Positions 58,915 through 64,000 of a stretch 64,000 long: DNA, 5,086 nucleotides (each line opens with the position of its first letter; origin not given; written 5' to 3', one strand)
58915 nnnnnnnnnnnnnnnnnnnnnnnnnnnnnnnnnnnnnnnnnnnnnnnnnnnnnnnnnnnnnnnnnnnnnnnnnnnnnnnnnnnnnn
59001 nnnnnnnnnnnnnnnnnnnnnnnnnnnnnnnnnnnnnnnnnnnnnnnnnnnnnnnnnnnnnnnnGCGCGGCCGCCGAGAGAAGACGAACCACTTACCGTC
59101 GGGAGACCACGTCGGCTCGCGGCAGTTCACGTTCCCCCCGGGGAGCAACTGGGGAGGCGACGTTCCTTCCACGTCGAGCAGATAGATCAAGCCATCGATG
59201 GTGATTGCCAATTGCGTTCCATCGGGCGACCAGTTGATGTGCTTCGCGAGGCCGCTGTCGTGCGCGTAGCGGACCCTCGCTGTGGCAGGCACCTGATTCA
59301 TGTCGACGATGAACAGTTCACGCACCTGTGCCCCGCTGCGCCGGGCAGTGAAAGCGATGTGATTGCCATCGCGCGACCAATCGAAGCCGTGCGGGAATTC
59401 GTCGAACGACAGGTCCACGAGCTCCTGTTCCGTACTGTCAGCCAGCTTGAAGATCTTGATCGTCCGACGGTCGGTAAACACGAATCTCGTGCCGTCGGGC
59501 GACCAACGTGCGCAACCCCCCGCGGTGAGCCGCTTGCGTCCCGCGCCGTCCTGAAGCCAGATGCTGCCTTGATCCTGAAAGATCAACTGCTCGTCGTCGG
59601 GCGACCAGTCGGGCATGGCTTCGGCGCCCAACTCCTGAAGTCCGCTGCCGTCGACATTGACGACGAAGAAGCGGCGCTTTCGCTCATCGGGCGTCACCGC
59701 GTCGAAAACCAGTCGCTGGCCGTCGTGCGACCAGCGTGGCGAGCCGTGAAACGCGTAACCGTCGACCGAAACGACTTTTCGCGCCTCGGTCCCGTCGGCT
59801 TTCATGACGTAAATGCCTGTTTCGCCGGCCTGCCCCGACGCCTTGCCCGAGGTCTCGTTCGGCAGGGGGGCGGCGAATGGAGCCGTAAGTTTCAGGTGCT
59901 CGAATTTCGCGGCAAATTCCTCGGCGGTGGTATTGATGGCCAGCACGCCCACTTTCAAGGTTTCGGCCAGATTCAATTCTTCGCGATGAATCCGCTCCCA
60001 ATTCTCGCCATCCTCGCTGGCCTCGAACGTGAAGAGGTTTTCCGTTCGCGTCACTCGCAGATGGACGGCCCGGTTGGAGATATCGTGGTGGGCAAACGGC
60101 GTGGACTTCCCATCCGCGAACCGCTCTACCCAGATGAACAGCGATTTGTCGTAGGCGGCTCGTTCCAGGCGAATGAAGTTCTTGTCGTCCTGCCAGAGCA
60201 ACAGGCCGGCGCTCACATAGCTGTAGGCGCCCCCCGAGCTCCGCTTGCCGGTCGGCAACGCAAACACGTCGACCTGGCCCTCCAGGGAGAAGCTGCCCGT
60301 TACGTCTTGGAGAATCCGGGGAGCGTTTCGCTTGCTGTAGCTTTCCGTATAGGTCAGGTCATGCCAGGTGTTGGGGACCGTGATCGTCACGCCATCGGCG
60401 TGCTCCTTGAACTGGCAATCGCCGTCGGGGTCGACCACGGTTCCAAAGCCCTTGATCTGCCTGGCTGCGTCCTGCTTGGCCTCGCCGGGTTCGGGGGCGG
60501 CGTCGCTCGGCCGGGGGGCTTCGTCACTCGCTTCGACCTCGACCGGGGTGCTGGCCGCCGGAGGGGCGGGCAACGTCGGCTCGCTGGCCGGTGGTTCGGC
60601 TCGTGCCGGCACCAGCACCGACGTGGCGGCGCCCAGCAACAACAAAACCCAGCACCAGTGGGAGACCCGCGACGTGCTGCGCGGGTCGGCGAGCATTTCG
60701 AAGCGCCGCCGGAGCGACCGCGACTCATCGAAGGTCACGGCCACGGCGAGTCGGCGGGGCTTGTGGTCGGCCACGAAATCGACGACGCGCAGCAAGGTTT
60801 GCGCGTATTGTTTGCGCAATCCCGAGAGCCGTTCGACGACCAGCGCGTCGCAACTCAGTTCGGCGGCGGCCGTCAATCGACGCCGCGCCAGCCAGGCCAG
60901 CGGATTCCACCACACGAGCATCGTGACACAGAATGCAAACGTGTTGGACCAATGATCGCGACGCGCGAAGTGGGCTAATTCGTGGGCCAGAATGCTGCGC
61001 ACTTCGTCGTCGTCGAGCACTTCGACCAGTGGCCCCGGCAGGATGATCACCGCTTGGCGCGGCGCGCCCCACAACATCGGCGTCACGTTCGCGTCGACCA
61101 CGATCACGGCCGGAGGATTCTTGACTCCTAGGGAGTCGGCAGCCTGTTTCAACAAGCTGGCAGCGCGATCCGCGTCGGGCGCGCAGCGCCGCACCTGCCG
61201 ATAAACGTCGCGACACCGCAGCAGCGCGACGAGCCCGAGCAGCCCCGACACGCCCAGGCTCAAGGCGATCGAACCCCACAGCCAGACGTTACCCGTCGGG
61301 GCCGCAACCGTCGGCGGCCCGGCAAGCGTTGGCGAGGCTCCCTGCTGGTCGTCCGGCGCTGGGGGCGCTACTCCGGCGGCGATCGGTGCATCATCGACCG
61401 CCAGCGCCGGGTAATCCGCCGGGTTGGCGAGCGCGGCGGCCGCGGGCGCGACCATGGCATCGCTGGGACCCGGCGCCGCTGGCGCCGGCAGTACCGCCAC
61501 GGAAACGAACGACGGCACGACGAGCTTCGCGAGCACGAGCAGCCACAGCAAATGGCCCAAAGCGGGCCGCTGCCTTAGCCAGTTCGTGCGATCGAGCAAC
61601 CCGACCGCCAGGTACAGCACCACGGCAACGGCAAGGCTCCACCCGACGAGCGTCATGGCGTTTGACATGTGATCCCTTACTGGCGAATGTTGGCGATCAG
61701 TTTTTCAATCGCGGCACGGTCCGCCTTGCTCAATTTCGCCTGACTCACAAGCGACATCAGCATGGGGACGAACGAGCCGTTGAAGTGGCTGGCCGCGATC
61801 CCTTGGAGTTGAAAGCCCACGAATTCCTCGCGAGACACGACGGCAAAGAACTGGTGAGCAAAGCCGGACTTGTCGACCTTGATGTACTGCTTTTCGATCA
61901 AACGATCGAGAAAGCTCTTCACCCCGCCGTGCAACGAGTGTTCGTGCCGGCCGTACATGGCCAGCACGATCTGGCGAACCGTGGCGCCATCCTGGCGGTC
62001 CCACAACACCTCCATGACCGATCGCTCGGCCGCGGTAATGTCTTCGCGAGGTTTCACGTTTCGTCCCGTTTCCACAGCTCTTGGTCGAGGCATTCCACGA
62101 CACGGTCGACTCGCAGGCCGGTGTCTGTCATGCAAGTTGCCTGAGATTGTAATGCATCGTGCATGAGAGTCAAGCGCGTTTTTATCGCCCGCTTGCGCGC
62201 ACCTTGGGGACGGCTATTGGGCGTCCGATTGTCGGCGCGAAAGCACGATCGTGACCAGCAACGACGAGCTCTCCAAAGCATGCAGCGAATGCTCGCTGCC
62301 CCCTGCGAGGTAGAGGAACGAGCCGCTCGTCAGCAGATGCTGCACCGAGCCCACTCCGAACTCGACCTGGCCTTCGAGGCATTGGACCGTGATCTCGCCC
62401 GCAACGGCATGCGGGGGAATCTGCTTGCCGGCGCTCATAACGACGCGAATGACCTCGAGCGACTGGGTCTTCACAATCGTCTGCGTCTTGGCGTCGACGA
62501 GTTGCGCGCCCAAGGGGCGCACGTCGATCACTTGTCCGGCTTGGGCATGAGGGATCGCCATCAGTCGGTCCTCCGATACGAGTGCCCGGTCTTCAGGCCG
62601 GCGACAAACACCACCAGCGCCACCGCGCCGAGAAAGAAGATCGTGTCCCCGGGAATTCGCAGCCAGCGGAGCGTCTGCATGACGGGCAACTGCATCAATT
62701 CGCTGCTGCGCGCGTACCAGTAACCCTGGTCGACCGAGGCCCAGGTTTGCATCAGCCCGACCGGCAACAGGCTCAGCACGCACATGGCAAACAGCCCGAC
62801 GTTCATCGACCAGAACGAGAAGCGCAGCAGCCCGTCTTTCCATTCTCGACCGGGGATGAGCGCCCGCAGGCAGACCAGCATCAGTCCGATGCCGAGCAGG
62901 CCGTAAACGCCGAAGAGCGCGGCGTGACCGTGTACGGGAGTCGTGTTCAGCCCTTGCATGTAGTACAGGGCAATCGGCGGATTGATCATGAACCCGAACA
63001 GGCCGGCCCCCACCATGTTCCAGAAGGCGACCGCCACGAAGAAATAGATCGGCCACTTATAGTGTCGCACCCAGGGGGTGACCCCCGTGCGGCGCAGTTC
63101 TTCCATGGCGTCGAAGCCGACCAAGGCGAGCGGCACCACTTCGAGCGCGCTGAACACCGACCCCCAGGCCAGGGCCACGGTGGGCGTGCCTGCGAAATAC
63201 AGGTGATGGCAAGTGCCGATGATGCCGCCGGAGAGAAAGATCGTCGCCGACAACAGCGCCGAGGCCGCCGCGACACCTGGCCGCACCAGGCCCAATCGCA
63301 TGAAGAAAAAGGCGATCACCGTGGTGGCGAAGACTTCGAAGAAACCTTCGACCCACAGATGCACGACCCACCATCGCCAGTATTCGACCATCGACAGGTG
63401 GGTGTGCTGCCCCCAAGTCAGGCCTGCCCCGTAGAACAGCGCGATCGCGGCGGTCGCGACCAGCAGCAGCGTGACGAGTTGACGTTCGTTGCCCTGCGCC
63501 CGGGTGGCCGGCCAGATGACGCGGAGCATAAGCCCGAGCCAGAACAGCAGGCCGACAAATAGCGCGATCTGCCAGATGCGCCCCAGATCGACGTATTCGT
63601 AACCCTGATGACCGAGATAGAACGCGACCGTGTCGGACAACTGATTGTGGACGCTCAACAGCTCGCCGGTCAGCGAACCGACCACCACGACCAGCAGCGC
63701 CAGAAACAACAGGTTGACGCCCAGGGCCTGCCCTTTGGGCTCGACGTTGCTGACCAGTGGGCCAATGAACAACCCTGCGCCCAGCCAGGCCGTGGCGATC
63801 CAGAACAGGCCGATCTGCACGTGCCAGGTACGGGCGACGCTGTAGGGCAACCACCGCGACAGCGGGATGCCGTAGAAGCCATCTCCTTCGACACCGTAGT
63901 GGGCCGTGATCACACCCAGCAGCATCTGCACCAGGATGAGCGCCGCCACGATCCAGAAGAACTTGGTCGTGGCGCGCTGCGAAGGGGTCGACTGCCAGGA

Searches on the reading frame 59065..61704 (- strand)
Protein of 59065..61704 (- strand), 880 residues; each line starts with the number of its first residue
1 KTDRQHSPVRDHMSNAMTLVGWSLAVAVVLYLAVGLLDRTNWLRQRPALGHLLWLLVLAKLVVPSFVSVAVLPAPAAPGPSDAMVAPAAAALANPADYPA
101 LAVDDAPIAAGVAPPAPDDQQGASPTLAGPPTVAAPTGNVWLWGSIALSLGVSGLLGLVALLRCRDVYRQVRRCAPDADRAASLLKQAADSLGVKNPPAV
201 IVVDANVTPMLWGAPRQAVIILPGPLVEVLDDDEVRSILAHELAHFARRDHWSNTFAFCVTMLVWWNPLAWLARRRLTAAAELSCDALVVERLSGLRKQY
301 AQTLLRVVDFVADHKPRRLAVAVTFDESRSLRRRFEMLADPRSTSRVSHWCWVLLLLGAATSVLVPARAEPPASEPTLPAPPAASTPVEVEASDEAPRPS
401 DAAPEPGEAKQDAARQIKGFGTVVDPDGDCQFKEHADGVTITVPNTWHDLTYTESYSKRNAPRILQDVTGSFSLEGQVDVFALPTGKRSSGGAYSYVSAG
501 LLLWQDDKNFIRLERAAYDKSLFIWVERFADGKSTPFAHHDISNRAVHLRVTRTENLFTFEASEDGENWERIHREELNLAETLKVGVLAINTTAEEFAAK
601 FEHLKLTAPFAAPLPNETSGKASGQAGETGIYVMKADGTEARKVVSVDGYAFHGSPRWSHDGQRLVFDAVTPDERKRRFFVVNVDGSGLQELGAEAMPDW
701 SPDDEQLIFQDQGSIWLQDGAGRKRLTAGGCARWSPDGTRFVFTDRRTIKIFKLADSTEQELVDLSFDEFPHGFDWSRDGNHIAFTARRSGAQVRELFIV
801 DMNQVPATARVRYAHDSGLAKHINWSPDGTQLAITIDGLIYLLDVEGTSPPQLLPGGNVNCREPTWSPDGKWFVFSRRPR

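Call 66: search_protein_families(library=pfam, proteins=[window:59065-61704:-], max_evalue=0.00001)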
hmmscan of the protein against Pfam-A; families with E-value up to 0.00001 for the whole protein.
window:59065-61704:- (880 aa): 4 families
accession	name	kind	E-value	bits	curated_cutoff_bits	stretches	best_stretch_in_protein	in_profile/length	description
PF05569.17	Peptidase_M56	-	5e-37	128.1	31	1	27-338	10-296/296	BlaR1 peptidase M56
PF07676.18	PD40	-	7.7e-22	77.1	20.9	0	863-878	13-28/38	WD40-like Beta Propeller Repeat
PF07081.18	DUF1349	-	2.3e-15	57.1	32.4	1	436-608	13-178/179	Protein of unknown function (DUF1349)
PF01435.24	Peptidase_M48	-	6.2e-09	36.4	20.3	1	182-313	8-144/186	Peptidase family M48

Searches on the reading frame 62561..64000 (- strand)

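Call 66: search_protein_families(library=pfam, proteins=[window:62561-64000:-], max_evalue=0.00001)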
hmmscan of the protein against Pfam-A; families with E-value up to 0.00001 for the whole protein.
window:62561-64000:- (479 aa): 1 family
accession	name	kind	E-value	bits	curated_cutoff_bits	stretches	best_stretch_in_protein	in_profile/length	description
PF00115.25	COX1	-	1.8e-61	208.8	34.8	1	10-454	2-436/436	Cytochrome C and Quinol oxidase polypeptide I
